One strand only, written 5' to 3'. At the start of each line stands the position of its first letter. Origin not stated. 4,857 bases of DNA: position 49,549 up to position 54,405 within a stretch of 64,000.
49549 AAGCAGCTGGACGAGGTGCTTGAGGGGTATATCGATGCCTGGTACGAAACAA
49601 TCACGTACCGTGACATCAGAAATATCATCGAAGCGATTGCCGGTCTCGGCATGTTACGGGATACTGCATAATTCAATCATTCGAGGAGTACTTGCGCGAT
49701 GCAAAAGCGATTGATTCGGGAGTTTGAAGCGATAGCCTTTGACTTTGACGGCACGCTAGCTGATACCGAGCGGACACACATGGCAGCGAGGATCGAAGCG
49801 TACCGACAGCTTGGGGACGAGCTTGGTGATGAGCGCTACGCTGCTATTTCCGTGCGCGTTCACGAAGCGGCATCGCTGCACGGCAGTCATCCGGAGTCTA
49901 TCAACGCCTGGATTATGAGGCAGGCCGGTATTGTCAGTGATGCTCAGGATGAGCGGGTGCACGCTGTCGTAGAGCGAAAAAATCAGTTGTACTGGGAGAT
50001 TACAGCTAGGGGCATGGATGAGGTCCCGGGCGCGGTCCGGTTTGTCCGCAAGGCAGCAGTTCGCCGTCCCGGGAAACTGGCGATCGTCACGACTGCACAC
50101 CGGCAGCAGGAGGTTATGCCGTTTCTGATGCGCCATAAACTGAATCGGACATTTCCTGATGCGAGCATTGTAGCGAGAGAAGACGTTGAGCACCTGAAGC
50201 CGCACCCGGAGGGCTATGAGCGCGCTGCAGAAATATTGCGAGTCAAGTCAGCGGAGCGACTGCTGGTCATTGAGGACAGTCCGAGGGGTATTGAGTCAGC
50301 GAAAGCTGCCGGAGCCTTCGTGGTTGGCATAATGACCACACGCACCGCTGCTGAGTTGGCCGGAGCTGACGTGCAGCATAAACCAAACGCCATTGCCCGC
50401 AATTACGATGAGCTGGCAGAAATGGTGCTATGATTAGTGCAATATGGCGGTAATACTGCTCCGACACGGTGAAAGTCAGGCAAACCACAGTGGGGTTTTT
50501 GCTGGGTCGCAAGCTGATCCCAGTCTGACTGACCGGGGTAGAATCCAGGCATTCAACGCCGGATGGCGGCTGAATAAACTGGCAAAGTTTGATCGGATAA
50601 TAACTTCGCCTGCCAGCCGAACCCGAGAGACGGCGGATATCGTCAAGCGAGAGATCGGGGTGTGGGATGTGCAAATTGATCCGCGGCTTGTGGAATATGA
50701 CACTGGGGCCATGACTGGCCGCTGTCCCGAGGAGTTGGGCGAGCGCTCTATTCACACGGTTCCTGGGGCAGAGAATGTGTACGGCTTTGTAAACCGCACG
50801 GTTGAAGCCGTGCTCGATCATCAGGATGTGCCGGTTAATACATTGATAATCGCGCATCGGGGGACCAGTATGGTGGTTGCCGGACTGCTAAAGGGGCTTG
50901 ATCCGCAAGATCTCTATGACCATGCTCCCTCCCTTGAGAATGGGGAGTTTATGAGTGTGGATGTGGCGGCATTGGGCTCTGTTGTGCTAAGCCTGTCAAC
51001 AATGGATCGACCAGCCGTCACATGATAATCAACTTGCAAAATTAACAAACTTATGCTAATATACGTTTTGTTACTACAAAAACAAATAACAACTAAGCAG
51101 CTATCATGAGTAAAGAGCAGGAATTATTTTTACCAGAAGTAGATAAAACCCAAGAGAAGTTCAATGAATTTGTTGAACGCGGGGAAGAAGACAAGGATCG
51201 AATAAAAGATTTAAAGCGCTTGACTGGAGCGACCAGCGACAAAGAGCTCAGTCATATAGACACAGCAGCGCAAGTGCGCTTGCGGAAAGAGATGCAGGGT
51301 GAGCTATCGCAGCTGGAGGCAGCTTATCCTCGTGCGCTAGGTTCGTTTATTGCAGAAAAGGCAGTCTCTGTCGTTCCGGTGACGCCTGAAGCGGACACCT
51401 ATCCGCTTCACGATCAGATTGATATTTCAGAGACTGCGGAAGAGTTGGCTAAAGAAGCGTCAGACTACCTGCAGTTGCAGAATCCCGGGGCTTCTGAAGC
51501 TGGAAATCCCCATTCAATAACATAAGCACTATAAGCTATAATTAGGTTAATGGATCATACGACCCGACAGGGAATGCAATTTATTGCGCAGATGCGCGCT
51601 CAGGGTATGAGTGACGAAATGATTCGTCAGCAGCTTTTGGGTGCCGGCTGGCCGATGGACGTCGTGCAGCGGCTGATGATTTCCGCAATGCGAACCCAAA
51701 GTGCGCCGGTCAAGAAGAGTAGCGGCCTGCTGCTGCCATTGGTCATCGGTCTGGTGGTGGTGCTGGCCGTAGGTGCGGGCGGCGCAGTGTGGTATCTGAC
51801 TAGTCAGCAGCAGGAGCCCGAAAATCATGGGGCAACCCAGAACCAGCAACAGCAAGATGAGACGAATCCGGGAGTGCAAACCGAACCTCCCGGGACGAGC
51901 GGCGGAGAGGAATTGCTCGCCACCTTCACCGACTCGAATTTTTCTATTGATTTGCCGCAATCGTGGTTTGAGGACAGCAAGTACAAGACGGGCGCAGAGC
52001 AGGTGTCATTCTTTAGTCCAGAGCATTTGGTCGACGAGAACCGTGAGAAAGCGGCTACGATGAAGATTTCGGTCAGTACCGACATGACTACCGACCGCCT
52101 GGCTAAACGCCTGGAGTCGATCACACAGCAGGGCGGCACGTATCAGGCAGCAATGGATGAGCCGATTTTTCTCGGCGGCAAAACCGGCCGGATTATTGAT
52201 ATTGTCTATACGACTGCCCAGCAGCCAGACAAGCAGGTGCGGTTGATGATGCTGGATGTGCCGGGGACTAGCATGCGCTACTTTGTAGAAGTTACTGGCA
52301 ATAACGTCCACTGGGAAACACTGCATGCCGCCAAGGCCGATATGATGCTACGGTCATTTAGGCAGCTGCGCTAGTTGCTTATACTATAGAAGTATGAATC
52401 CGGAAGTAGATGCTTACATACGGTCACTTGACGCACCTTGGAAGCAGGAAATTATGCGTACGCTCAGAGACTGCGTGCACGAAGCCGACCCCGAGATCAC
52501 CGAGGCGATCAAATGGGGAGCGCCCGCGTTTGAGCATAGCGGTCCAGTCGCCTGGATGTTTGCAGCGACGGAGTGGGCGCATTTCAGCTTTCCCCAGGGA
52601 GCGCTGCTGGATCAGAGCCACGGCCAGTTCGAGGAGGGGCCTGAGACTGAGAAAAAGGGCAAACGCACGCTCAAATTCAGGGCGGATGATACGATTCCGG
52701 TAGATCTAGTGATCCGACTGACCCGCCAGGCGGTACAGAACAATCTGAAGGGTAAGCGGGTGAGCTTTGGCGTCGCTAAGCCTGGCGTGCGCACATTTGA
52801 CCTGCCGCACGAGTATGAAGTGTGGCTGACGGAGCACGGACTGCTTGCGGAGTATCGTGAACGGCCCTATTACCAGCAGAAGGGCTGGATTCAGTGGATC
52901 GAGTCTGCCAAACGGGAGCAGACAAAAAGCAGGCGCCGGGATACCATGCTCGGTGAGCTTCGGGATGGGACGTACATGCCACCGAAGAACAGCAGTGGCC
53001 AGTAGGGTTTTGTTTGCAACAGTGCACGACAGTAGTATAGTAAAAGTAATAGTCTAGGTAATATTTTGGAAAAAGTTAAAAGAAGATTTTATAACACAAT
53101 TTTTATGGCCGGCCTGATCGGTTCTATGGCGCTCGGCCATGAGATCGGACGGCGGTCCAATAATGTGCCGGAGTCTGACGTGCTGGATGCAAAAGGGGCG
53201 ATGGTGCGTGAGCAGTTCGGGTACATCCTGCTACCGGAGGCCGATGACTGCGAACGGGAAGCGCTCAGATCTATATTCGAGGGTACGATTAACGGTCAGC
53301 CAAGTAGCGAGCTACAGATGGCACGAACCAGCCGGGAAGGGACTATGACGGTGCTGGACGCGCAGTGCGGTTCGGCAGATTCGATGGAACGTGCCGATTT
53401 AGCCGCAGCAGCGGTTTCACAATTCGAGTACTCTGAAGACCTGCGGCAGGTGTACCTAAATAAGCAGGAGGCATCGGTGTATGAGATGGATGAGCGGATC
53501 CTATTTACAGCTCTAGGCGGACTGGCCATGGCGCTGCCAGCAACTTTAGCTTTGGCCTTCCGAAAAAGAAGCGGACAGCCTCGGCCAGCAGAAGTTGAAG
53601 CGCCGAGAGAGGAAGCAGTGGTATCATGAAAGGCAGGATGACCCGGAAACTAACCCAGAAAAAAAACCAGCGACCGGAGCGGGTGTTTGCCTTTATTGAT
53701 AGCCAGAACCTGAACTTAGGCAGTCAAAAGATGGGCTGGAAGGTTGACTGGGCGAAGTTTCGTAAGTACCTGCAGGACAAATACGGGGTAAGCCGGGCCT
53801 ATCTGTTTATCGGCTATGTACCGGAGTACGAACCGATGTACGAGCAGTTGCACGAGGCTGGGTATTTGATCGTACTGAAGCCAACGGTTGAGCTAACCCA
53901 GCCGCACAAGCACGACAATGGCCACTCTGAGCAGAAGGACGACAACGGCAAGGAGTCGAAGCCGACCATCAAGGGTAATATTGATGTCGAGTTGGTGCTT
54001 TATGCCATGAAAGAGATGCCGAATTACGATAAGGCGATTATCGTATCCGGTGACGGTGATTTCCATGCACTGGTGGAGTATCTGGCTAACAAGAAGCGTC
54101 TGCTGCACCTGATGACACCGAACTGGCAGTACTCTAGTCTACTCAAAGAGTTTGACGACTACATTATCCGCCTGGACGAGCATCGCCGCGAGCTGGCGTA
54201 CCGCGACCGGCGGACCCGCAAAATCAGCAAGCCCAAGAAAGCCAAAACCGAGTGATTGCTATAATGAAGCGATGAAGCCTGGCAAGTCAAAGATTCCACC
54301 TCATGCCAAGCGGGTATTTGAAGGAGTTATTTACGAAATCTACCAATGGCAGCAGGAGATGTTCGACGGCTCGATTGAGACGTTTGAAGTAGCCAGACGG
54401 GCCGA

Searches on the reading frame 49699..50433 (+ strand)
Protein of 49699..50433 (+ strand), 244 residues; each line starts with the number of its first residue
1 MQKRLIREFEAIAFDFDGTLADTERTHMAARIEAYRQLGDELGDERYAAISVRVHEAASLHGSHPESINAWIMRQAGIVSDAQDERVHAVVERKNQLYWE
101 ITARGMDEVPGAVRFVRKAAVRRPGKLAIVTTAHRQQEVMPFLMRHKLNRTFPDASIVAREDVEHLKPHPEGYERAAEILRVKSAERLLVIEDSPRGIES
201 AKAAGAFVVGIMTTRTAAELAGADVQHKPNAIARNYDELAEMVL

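Call 67: search_protein_families(library=pfam, proteins=[window:49699-50433:+], max_evalue=0.0001)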
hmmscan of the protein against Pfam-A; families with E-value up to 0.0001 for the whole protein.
window:49699-50433:+ (244 aa): 2 families
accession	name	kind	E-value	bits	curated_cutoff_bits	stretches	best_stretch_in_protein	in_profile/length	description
PF00702.32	Hydrolase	-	1.9e-21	77.8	26.4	1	10-205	2-191/191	haloacid dehalogenase-like hydrolase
PF13419.12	HAD_2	-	5.1e-21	76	23.8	1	12-210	1-177/178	Haloacid dehalogenase-like hydrolase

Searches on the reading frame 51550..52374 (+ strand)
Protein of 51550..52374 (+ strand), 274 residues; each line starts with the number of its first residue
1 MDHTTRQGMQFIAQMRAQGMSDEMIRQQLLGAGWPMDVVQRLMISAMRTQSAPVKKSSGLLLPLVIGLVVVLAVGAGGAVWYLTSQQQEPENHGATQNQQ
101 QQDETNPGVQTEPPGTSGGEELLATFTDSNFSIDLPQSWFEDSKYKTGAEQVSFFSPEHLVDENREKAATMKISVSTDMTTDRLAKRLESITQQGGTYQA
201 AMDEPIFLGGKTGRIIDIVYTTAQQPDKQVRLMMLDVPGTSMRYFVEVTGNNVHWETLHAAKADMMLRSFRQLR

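Call 67: search_protein_families(library=pfam, proteins=[window:51550-52374:+], max_evalue=0.0001)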
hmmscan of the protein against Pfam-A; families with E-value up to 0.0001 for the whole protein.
window:51550-52374:+ (274 aa): 1 family
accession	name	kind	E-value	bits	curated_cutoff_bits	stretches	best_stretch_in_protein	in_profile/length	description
PF18933.6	PsbP_2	-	3.1e-05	24.5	27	0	65-227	3-143/184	PsbP-like protein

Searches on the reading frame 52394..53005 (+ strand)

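Call 67: search_protein_families(library=pfam, proteins=[window:52394-53005:+], max_evalue=0.0001)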
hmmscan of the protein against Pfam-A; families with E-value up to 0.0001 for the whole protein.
window:52394-53005:+ (203 aa): 3 families
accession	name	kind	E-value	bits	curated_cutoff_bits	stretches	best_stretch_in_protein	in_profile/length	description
PF08818.16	DUF1801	-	1.4e-18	67.5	27.2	1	17-114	1-85/85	Domain of unknown function (DU1801)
PF13376.11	OmdA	-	1.7e-08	34.7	25.6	1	135-192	2-60/60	Bacteriocin-protection, YdeI or OmpD-Associated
PF18899.5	DUF5655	-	3.1e-05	24.4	24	1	6-116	2-108/109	Domain of unknown function (DUF5655)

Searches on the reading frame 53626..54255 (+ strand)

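Call 67: search_protein_families(library=pfam, proteins=[window:53626-54255:+], max_evalue=0.0001)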
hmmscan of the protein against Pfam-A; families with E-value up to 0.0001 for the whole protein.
window:53626-54255:+ (209 aa): 1 family
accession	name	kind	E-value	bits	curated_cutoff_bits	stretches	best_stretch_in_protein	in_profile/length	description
PF01936.24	NYN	-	3.9e-16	60.3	24.2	1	20-180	2-142/145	NYN domain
